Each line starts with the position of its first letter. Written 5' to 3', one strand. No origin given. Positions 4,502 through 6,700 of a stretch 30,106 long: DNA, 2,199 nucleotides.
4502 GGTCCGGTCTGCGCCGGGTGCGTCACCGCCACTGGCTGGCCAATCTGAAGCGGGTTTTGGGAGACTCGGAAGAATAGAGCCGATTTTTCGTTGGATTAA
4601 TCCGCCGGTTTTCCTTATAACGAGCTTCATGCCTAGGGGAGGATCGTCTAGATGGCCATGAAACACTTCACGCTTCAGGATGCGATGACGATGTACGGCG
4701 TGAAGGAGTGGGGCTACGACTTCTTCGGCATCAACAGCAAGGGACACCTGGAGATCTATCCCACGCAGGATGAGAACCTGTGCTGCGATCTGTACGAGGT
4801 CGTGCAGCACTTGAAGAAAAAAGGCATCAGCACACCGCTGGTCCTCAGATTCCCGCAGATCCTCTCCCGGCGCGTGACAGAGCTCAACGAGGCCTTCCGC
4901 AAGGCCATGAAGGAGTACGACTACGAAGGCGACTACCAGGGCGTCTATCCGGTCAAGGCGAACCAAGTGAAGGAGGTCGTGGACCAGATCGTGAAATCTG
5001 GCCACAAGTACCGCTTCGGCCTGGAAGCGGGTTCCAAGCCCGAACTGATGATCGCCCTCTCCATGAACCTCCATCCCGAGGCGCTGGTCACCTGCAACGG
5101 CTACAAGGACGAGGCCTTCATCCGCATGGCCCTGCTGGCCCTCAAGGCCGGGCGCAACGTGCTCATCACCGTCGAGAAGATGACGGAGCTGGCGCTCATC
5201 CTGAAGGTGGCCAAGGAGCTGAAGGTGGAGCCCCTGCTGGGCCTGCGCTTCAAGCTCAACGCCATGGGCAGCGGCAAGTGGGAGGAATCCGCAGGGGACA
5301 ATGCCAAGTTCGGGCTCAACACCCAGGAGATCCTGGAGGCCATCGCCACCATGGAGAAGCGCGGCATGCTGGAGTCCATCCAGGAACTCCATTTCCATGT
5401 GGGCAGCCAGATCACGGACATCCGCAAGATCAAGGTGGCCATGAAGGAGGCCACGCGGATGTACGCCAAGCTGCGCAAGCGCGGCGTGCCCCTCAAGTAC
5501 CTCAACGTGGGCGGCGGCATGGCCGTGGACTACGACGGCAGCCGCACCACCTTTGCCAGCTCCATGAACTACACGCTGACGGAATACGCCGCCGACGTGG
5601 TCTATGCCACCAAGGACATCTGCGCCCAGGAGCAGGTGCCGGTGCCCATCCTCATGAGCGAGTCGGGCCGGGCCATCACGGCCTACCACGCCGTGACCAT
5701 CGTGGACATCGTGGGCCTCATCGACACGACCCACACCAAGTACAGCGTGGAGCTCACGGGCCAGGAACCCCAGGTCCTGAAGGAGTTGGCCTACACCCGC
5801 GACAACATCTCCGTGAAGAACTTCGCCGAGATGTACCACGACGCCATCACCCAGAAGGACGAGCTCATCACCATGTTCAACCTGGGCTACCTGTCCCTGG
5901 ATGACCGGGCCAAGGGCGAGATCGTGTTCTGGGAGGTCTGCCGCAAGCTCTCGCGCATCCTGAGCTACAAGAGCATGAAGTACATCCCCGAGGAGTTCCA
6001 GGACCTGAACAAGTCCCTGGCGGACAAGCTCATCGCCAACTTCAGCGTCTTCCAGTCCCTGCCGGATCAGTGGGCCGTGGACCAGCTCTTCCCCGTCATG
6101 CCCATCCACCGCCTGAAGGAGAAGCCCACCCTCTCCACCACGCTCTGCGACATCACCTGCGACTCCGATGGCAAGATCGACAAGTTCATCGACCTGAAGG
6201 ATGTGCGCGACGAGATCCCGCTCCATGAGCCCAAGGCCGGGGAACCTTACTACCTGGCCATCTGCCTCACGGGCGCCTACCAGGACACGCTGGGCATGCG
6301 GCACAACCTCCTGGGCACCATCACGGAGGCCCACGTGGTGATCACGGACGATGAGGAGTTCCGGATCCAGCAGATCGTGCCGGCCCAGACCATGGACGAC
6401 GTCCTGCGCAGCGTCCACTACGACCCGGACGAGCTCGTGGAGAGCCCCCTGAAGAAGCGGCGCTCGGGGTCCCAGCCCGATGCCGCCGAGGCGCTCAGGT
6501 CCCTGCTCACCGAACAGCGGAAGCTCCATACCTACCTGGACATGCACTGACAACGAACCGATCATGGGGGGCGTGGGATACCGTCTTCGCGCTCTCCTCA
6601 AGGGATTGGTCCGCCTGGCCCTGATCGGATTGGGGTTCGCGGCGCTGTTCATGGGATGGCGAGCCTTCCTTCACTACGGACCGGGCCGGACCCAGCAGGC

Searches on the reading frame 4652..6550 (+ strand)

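Call 21: search_protein_families(library=pfam, proteins=[window:4652-6550:+])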
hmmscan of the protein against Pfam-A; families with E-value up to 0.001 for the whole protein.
window:4652-6550:+ (632 aa): 2 families
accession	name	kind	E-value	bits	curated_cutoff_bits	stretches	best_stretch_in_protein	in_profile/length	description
PF02784.22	Orn_Arg_deC_N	-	7e-41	140.7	23.4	1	77-344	3-247/247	Pyridoxal-dependent decarboxylase, pyridoxal binding domain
PF17810.6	Arg_decarb_HB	-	5.3e-22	78.4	23.3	1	371-453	3-84/84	Arginine decarboxylase helical bundle domain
